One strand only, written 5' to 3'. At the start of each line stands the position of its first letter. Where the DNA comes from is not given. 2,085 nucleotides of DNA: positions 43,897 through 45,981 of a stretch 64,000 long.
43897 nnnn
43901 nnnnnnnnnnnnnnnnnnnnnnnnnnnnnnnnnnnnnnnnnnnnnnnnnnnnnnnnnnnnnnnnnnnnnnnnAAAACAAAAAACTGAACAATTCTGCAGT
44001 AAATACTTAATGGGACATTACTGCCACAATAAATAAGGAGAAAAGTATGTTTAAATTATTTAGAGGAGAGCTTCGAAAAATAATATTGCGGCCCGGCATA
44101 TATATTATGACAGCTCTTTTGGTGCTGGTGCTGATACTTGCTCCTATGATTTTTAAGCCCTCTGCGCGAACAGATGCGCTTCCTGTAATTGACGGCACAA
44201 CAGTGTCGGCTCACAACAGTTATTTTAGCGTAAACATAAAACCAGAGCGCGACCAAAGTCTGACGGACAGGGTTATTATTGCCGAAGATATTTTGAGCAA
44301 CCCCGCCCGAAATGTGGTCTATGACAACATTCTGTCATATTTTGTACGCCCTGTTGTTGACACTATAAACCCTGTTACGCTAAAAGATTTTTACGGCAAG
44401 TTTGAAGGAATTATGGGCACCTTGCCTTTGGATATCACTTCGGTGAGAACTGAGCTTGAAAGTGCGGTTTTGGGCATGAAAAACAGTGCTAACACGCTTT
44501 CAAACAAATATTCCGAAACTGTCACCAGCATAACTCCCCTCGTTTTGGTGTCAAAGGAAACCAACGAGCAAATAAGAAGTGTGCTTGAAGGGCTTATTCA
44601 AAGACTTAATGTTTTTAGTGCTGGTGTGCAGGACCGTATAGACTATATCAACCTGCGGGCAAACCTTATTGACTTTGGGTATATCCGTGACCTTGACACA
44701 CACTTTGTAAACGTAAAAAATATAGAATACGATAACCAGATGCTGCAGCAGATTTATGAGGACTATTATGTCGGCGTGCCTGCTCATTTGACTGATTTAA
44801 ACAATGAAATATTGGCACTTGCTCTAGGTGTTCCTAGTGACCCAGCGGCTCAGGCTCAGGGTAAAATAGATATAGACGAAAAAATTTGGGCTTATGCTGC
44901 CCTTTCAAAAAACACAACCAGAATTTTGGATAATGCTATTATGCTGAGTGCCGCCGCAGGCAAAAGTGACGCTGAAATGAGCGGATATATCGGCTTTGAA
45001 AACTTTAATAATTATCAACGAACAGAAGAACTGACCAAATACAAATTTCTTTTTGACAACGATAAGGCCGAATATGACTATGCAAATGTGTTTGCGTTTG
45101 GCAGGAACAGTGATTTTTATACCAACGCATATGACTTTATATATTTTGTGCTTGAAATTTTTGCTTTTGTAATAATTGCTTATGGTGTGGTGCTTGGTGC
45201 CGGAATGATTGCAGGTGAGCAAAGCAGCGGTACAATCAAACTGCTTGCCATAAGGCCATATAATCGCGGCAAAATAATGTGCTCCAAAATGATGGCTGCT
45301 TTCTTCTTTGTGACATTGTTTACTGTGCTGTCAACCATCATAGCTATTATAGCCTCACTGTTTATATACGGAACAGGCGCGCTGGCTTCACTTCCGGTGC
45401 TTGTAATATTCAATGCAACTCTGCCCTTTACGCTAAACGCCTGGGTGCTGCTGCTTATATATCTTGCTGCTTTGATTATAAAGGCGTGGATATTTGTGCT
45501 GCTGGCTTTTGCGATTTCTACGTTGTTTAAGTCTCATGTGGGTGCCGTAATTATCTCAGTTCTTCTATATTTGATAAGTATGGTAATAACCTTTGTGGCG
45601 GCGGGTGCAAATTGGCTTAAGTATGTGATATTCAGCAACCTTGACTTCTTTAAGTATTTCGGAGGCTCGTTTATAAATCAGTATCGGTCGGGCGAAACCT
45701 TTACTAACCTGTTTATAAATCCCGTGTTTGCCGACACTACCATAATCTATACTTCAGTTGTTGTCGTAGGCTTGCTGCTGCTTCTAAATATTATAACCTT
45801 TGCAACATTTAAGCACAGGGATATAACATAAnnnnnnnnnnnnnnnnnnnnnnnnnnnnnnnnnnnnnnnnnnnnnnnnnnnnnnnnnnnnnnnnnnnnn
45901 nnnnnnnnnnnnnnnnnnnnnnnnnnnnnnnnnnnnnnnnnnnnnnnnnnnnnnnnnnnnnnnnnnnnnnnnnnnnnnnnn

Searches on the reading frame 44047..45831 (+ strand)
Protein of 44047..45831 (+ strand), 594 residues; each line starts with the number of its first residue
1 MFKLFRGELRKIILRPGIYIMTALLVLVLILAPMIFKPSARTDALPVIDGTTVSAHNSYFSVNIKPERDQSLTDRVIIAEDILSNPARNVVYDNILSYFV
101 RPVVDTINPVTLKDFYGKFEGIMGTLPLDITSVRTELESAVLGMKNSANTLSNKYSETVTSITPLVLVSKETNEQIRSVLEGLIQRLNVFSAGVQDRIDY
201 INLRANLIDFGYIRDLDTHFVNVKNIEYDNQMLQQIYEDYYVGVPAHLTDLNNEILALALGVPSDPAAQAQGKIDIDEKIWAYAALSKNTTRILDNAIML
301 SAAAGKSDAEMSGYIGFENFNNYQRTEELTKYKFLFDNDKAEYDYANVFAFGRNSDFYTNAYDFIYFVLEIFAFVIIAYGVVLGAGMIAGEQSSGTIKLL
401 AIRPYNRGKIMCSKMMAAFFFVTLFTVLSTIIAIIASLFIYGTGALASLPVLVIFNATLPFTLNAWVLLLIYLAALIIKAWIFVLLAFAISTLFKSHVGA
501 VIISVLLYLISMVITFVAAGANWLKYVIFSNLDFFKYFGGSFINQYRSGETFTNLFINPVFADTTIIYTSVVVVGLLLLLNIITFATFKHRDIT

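Call 7: search_protein_families(library=ncbifam, proteins=[window:44047-45831:+])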
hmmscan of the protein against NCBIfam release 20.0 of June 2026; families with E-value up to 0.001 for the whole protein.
window:44047-45831:+ (594 aa): 0 families

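Call 47: search_protein_families(library=pfam, proteins=[window:44047-45831:+], max_evalue=0.001)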
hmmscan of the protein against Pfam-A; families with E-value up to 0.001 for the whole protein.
window:44047-45831:+ (594 aa): 2 families
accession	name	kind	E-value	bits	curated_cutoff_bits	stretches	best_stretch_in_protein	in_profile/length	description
PF12679.13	ABC2_membrane_2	-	7.5e-15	55.4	27.2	1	315-592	72-282/283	ABC-2 family transporter protein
PF12730.13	ABC2_membrane_4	-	1.6e-08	35.2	27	1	356-507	40-175/179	ABC-2 family transporter protein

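Call 65: find_homologous_proteins(query=window:44047-45831:+, max_evalue=1e-30)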
Query window:44047-45831:+ (594 aa): 53 proteins with E <= 1e-30 among 8000 candidates.
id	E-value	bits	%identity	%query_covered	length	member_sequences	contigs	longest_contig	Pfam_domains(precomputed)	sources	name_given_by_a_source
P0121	0.0e+0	1239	100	97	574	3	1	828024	PF12679.14,PF10920.16,PF12730.14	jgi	jgi:ABC-type transport system involved in multi-copper enzyme maturation permease subunit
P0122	0.0e+0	1028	80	100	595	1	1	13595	PF12679.14,PF10920.16,PF12730.14,PF12698.14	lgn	-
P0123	1.5e-241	822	65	100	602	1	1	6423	PF12679.14,PF10920.16,PF12730.14,PF12698.14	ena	-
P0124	7.1e-129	450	41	100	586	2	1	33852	PF12679.14,PF10920.16,PF12730.14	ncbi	-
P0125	3.9e-128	447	41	100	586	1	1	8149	PF12679.14,PF10920.16,PF12730.14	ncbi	-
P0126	1.8e-123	432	41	100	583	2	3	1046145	PF12679.14,PF10920.16,PF12730.14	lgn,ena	-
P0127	3.8e-118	414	41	100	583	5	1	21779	PF12679.14,PF10920.16,PF12730.14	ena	-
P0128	1.3e-112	396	39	100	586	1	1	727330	PF12679.14,PF10920.16,PF12730.14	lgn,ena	-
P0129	1.4e-112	396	38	100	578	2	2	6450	PF12679.14,PF10920.16,PF12730.14,PF12698.14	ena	-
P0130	3.7e-112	394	39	100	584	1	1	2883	PF12679.14,PF10920.16,PF12730.14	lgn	-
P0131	4.2e-112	394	38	100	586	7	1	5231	PF12679.14,PF10920.16,PF12730.14,PF12698.14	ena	-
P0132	4.5e-111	391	39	100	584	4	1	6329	PF12679.14,PF10920.16,PF12730.14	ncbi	-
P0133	1.3e-110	389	39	100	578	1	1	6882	PF12679.14,PF10920.16,PF12730.14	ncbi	-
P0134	1.6e-110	389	39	100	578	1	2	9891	PF12679.14,PF10920.16,PF12730.14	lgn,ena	-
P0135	1.6e-110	389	39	100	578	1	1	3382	PF12679.14,PF10920.16,PF12730.14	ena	-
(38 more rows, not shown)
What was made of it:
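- Tried and rejected: The permease search gave the same three genomes (call 65).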

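Call 66: find_encoding_contigs(protein=P0126, flank=3500, max_places=3)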
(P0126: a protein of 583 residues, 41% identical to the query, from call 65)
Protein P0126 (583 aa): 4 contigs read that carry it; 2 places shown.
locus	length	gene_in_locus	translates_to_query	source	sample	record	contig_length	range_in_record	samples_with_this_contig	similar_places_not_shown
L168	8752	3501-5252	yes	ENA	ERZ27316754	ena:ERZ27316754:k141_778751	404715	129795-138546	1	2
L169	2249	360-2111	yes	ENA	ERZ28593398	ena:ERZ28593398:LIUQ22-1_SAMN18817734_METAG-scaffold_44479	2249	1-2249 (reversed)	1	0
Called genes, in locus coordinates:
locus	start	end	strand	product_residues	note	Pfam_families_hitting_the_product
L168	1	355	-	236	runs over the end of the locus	PF01863:YgjP-like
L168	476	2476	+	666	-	PF03551:PadR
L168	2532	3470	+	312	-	PF00005:ABC_tran, PF13304:AAA_21 (weak)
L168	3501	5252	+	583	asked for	PF12679:ABC2_membrane_2, PF10920:DUF2705, PF12730:ABC2_membrane_4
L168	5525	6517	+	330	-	-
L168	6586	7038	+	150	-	PF00075:RNase_H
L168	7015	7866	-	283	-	PF01244:Peptidase_M19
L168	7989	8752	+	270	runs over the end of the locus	-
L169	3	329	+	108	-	?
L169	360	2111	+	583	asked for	PF12679:ABC2_membrane_2, PF10920:DUF2705, PF12730:ABC2_membrane_4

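Call 67: find_encoding_contigs(protein=P0124, flank=3500, max_places=3)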
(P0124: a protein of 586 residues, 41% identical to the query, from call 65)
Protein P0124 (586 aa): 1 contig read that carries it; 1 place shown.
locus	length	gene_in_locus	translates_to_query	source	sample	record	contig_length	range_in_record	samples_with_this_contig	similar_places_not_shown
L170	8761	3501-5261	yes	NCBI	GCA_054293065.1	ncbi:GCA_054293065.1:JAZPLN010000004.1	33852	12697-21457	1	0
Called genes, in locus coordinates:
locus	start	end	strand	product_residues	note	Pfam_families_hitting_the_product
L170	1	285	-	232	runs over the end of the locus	PF01863:YgjP-like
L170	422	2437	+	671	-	PF03551:PadR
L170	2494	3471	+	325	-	PF00005:ABC_tran, PF13304:AAA_21 (weak)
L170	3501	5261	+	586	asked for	PF12679:ABC2_membrane_2, PF10920:DUF2705, PF12730:ABC2_membrane_4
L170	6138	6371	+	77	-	PF04070:DUF378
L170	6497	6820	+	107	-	PF20040:DUF6442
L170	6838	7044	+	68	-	PF12844:HTH_19 (weak), PF13560:HTH_31 (weak), PF01381:HTH_3, PF13443:HTH_26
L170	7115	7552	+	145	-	PF00075:RNase_H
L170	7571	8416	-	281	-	PF01244:Peptidase_M19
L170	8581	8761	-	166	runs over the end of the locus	-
